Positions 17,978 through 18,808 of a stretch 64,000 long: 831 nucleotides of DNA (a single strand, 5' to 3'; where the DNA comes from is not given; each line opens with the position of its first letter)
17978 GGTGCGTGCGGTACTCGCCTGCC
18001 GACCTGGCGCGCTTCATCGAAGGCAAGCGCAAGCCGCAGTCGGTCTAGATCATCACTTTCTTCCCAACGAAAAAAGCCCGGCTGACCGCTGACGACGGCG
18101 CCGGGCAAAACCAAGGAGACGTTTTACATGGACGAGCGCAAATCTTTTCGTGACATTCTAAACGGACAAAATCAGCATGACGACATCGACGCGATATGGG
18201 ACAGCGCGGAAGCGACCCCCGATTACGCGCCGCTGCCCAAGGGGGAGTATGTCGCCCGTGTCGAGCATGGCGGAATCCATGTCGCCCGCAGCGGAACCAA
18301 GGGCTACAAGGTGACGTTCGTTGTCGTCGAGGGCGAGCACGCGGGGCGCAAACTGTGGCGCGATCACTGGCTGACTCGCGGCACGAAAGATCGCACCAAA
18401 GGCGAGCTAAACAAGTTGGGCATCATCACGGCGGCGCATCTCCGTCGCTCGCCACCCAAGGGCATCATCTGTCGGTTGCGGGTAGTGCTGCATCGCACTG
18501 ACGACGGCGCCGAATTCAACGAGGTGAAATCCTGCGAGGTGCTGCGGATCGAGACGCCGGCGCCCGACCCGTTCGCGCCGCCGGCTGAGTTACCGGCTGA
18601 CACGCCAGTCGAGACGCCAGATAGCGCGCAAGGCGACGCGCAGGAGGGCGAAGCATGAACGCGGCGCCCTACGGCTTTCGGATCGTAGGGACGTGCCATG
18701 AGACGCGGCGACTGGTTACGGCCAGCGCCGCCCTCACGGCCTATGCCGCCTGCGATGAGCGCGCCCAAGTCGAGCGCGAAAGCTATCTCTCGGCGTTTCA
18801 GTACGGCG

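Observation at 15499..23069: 7.5-kb integrase / primase-helicase / small-terminase island in tRNA-Ser(UGA): phage-satellite (PICI-like) architecture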

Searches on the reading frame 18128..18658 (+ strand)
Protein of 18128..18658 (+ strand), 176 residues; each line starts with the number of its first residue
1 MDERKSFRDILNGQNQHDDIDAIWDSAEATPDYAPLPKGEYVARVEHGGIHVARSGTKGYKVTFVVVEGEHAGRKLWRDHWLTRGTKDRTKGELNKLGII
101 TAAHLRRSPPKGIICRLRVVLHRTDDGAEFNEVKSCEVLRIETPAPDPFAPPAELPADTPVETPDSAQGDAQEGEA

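Call 9: search_protein_families(library=pfam, proteins=[window:18128-18658:+], max_evalue=0.01)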
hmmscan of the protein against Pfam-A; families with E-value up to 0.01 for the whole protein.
window:18128-18658:+ (176 aa): 1 family
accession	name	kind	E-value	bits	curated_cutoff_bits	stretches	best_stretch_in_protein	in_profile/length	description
PF05037.18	DUF669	-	9.3e-07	29.5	21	1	25-93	4-73/138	Protein of unknown function (DUF669)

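Call 10: search_protein_families(library=phrogs, proteins=[window:18128-18658:+], max_evalue=0.01)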
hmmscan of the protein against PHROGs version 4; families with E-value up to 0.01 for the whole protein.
window:18128-18658:+ (176 aa): 4 families
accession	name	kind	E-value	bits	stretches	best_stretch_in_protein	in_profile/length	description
phrog_2300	-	unknown function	5.7e-08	33.9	1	27-78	40-93/347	-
phrog_378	-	DNA, RNA and nucleotide metabolism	1.7e-05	26.2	1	26-98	9-84/163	single strand DNA binding protein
phrog_7778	-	DNA, RNA and nucleotide metabolism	0.00017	22.4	1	19-83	22-85/162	single strand DNA binding protein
phrog_13350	-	unknown function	0.0023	18.5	1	28-98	15-86/302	-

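Call 72: search_protein_families(library=padloc, proteins=[window:18128-18658:+], max_evalue=0.01)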
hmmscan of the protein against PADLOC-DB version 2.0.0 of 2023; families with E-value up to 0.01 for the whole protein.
window:18128-18658:+ (176 aa): 0 families

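Call 73: search_protein_families(library=ncbifam, proteins=[window:18128-18658:+], max_evalue=0.01)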
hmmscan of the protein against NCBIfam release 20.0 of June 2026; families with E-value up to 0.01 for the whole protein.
window:18128-18658:+ (176 aa): 0 families
